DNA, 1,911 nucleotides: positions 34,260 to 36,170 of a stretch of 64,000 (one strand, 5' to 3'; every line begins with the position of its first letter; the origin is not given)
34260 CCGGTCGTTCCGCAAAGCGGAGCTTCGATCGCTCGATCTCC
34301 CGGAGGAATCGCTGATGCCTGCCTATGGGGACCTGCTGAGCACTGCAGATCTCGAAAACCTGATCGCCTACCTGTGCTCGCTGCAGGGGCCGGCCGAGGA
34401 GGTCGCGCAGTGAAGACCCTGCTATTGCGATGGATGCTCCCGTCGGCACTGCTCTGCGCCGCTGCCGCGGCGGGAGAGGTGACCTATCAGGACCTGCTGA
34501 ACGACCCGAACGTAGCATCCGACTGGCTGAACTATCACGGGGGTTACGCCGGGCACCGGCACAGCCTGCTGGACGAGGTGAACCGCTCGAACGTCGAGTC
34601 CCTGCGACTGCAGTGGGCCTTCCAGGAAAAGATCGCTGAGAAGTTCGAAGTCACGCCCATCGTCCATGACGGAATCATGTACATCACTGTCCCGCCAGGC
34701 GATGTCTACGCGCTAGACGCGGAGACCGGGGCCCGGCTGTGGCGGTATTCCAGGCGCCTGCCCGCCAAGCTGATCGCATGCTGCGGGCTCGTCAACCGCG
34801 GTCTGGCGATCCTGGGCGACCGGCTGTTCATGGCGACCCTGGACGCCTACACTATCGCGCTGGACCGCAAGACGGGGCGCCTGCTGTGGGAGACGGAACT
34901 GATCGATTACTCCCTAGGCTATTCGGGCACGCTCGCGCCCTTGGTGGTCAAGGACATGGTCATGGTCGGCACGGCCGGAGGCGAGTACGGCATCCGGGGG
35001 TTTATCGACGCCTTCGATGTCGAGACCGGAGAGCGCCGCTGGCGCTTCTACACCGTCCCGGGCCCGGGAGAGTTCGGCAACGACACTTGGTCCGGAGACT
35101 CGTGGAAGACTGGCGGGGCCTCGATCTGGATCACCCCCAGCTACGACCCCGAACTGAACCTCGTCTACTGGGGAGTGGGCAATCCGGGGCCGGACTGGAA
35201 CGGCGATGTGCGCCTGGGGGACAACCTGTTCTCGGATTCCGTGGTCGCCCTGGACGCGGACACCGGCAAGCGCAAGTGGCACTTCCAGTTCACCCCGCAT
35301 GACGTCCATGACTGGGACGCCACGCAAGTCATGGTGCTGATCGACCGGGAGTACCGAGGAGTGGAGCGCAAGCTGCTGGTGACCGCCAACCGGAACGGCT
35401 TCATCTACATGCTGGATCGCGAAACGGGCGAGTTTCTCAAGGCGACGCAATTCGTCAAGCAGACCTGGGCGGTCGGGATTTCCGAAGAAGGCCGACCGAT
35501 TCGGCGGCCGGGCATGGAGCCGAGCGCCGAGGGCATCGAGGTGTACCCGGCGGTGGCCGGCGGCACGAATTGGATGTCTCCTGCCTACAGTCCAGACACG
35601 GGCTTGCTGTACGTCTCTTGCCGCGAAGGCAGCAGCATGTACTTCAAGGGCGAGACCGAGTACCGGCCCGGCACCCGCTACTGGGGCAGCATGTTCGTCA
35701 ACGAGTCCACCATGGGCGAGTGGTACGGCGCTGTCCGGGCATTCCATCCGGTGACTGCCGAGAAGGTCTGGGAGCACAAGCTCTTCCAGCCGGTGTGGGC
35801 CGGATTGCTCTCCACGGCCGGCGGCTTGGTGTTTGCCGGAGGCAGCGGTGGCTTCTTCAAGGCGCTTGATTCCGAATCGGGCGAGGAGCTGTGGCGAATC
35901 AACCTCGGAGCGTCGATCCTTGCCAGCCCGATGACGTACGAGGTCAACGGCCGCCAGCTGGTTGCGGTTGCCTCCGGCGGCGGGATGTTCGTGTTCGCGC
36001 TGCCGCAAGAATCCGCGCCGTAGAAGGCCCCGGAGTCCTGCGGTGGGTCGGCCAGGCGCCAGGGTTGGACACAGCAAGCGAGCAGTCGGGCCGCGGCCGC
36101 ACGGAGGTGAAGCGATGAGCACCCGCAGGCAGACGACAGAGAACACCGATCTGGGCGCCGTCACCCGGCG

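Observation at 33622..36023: Translationally coupled dihaem cytochrome c and a second D-x-D (lanthanide-type) PQQ dehydrogenase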

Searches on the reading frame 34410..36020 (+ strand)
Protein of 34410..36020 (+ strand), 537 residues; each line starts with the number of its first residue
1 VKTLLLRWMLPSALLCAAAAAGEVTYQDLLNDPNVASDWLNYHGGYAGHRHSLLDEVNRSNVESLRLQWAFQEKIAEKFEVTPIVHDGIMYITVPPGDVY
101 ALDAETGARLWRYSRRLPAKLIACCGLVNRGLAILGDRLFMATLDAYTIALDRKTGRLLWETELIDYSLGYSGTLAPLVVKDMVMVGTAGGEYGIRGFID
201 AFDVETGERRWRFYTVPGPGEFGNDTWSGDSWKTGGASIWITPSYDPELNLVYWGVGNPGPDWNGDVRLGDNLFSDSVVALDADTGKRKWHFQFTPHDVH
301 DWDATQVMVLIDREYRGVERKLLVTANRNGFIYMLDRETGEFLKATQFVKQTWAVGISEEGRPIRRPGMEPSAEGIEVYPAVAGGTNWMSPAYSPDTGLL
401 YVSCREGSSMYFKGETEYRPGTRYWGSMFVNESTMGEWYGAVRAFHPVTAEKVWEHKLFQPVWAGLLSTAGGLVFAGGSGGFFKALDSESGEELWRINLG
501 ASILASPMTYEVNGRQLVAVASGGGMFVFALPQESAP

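Call 4: search_protein_families(library=pfam, proteins=[window:34410-36020:+], max_evalue=0.01)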
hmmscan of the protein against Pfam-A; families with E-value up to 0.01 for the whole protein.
window:34410-36020:+ (537 aa): 3 families
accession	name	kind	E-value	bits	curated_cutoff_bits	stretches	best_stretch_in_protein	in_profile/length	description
PF01011.28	PQQ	-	5.1e-90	303.3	26.7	3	39-343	1-335/595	Glucose/ethanol/alcohol dehydrogenase, beta-propeller domain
PF13360.13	PQQ_2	-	3.5e-30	105.8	27.6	3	97-218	3-103/233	Outer membrane protein assembly factor BamB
PF13570.13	Beta-prop_ACSF4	-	3.5e-17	63.3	133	2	435-522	150-233/329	Beta-alanine-activating enzyme, beta-propeller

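Call 5: search_protein_families(library=ncbifam, proteins=[window:34410-36020:+], max_evalue=0.01)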
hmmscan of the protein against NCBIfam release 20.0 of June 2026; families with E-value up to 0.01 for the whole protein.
window:34410-36020:+ (537 aa): 8 families
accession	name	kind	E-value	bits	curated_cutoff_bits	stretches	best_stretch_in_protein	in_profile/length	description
TIGR03075.1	PQQ_enz_alc_DH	subfamily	4.8e-179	596.4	480.05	1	21-525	3-529/530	PQQ-dependent dehydrogenase, methanol/ethanol family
TIGR04528.1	acido_non_PQQ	subfamily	4.9e-154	513.7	650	1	36-531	3-493/493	acido-empty-quinoprotein group A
TIGR03074.1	PQQ_membr_DH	subfamily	2e-61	207.8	832.65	2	26-344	144-502/783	membrane-bound PQQ-dependent dehydrogenase, glucose/quinate/shikimate family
TIGR03300.1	assembly_YfgL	equivalog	4.7e-31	107.8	285.2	2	76-215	54-173/377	outer membrane protein assembly factor BamB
NF008351.0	PRK11138.1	equivalog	4e-23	81.6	423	2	81-213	63-186/394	outer membrane protein assembly factor BamB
NF053615.1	SerThrKinAfsKStmc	equivalog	2.1e-08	33.3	1300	1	77-215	564-692/809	protein serine/threonine kinase AfsK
NF041516.1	PA2928_fam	subfamily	0.0001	21.8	70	0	146-166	69-89/376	PA2928 family protein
NF050114.1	Rv3212_fam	equivalog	0.0001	21.6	150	1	63-118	52-102/393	Rv3212 family protein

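Call 9: search_solved_structures(query=window:34410-36020:+, max_evalue=1e-20, show_alignments=0)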
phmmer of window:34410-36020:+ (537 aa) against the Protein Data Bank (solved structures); distinct sequences matched with E-value up to 1e-20: 26.
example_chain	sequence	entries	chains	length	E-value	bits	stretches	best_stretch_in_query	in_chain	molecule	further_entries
6zcv_A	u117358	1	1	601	2.1e-126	425.9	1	9-526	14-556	Quinoprotein ethanol dehydrogenase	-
6zcw_A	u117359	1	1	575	1.6e-122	413.1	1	25-526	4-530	Quinoprotein ethanol dehydrogenase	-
1kv9_A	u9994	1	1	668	9e-110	370.9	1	36-526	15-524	TYPE II QUINOHEMOPROTEIN ALCOHOL DEHYDROGENASE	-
1flg_A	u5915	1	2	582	1.3e-101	344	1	23-525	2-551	PROTEIN (QUINOPROTEIN ETHANOL DEHYDROGENASE)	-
4mae_A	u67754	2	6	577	2.6e-101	343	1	36-534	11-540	Methanol dehydrogenase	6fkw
6dam_A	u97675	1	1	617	4.5e-101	342.2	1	6-526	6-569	Lanthanide-dependent methanol dehydrogenase XoxF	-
1kb0_A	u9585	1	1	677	1.2e-97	331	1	31-528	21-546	quinohemoprotein alcohol dehydrogenase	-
1yiq_A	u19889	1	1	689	3.8e-95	322.7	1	37-527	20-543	Quinohemoprotein alcohol dehydrogenase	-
6oc5_A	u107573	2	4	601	2.7e-91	309.9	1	34-526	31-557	Lanthanide-dependent methanol dehydrogenase XoxF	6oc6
4tqo_B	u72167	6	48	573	6.5e-90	305.4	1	38-525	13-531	Methanol dehydrogenase protein, large subunit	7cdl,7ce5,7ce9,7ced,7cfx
2d0v_A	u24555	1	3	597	4.1e-87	296.1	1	34-525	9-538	methanol dehydrogenase large subunit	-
1lrw_A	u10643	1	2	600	1e-85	291.6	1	37-525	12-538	methanol dehydrogenase subunit 1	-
5xm3_A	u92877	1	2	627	2e-85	290.6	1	7-525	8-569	Glucose dehydrogenase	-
8gy2_A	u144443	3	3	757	4.7e-84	286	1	35-411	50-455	Alcohol dehydrogenase (quinone), dehydrogenase subunit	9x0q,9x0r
9ism_A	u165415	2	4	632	4.7e-84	286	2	221-525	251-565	Methanol dehydrogenase, alpha subunit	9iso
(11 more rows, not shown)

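Call 11: search_solved_structures(query=window:34410-36020:+, max_evalue=1e-100, show_alignments=5)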
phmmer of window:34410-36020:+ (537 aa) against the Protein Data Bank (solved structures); distinct sequences matched with E-value up to 1e-100: 6.
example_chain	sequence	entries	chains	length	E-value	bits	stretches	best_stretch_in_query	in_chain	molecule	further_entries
6zcv_A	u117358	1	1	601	2.1e-126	425.9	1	9-526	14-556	Quinoprotein ethanol dehydrogenase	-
6zcw_A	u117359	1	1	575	1.6e-122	413.1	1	25-526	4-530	Quinoprotein ethanol dehydrogenase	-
1kv9_A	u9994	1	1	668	9e-110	370.9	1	36-526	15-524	TYPE II QUINOHEMOPROTEIN ALCOHOL DEHYDROGENASE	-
1flg_A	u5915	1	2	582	1.3e-101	344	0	23-525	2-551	PROTEIN (QUINOPROTEIN ETHANOL DEHYDROGENASE)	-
4mae_A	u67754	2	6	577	2.6e-101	343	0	36-534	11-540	Methanol dehydrogenase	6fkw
6dam_A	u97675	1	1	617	4.5e-101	342.2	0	6-526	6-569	Lanthanide-dependent methanol dehydrogenase XoxF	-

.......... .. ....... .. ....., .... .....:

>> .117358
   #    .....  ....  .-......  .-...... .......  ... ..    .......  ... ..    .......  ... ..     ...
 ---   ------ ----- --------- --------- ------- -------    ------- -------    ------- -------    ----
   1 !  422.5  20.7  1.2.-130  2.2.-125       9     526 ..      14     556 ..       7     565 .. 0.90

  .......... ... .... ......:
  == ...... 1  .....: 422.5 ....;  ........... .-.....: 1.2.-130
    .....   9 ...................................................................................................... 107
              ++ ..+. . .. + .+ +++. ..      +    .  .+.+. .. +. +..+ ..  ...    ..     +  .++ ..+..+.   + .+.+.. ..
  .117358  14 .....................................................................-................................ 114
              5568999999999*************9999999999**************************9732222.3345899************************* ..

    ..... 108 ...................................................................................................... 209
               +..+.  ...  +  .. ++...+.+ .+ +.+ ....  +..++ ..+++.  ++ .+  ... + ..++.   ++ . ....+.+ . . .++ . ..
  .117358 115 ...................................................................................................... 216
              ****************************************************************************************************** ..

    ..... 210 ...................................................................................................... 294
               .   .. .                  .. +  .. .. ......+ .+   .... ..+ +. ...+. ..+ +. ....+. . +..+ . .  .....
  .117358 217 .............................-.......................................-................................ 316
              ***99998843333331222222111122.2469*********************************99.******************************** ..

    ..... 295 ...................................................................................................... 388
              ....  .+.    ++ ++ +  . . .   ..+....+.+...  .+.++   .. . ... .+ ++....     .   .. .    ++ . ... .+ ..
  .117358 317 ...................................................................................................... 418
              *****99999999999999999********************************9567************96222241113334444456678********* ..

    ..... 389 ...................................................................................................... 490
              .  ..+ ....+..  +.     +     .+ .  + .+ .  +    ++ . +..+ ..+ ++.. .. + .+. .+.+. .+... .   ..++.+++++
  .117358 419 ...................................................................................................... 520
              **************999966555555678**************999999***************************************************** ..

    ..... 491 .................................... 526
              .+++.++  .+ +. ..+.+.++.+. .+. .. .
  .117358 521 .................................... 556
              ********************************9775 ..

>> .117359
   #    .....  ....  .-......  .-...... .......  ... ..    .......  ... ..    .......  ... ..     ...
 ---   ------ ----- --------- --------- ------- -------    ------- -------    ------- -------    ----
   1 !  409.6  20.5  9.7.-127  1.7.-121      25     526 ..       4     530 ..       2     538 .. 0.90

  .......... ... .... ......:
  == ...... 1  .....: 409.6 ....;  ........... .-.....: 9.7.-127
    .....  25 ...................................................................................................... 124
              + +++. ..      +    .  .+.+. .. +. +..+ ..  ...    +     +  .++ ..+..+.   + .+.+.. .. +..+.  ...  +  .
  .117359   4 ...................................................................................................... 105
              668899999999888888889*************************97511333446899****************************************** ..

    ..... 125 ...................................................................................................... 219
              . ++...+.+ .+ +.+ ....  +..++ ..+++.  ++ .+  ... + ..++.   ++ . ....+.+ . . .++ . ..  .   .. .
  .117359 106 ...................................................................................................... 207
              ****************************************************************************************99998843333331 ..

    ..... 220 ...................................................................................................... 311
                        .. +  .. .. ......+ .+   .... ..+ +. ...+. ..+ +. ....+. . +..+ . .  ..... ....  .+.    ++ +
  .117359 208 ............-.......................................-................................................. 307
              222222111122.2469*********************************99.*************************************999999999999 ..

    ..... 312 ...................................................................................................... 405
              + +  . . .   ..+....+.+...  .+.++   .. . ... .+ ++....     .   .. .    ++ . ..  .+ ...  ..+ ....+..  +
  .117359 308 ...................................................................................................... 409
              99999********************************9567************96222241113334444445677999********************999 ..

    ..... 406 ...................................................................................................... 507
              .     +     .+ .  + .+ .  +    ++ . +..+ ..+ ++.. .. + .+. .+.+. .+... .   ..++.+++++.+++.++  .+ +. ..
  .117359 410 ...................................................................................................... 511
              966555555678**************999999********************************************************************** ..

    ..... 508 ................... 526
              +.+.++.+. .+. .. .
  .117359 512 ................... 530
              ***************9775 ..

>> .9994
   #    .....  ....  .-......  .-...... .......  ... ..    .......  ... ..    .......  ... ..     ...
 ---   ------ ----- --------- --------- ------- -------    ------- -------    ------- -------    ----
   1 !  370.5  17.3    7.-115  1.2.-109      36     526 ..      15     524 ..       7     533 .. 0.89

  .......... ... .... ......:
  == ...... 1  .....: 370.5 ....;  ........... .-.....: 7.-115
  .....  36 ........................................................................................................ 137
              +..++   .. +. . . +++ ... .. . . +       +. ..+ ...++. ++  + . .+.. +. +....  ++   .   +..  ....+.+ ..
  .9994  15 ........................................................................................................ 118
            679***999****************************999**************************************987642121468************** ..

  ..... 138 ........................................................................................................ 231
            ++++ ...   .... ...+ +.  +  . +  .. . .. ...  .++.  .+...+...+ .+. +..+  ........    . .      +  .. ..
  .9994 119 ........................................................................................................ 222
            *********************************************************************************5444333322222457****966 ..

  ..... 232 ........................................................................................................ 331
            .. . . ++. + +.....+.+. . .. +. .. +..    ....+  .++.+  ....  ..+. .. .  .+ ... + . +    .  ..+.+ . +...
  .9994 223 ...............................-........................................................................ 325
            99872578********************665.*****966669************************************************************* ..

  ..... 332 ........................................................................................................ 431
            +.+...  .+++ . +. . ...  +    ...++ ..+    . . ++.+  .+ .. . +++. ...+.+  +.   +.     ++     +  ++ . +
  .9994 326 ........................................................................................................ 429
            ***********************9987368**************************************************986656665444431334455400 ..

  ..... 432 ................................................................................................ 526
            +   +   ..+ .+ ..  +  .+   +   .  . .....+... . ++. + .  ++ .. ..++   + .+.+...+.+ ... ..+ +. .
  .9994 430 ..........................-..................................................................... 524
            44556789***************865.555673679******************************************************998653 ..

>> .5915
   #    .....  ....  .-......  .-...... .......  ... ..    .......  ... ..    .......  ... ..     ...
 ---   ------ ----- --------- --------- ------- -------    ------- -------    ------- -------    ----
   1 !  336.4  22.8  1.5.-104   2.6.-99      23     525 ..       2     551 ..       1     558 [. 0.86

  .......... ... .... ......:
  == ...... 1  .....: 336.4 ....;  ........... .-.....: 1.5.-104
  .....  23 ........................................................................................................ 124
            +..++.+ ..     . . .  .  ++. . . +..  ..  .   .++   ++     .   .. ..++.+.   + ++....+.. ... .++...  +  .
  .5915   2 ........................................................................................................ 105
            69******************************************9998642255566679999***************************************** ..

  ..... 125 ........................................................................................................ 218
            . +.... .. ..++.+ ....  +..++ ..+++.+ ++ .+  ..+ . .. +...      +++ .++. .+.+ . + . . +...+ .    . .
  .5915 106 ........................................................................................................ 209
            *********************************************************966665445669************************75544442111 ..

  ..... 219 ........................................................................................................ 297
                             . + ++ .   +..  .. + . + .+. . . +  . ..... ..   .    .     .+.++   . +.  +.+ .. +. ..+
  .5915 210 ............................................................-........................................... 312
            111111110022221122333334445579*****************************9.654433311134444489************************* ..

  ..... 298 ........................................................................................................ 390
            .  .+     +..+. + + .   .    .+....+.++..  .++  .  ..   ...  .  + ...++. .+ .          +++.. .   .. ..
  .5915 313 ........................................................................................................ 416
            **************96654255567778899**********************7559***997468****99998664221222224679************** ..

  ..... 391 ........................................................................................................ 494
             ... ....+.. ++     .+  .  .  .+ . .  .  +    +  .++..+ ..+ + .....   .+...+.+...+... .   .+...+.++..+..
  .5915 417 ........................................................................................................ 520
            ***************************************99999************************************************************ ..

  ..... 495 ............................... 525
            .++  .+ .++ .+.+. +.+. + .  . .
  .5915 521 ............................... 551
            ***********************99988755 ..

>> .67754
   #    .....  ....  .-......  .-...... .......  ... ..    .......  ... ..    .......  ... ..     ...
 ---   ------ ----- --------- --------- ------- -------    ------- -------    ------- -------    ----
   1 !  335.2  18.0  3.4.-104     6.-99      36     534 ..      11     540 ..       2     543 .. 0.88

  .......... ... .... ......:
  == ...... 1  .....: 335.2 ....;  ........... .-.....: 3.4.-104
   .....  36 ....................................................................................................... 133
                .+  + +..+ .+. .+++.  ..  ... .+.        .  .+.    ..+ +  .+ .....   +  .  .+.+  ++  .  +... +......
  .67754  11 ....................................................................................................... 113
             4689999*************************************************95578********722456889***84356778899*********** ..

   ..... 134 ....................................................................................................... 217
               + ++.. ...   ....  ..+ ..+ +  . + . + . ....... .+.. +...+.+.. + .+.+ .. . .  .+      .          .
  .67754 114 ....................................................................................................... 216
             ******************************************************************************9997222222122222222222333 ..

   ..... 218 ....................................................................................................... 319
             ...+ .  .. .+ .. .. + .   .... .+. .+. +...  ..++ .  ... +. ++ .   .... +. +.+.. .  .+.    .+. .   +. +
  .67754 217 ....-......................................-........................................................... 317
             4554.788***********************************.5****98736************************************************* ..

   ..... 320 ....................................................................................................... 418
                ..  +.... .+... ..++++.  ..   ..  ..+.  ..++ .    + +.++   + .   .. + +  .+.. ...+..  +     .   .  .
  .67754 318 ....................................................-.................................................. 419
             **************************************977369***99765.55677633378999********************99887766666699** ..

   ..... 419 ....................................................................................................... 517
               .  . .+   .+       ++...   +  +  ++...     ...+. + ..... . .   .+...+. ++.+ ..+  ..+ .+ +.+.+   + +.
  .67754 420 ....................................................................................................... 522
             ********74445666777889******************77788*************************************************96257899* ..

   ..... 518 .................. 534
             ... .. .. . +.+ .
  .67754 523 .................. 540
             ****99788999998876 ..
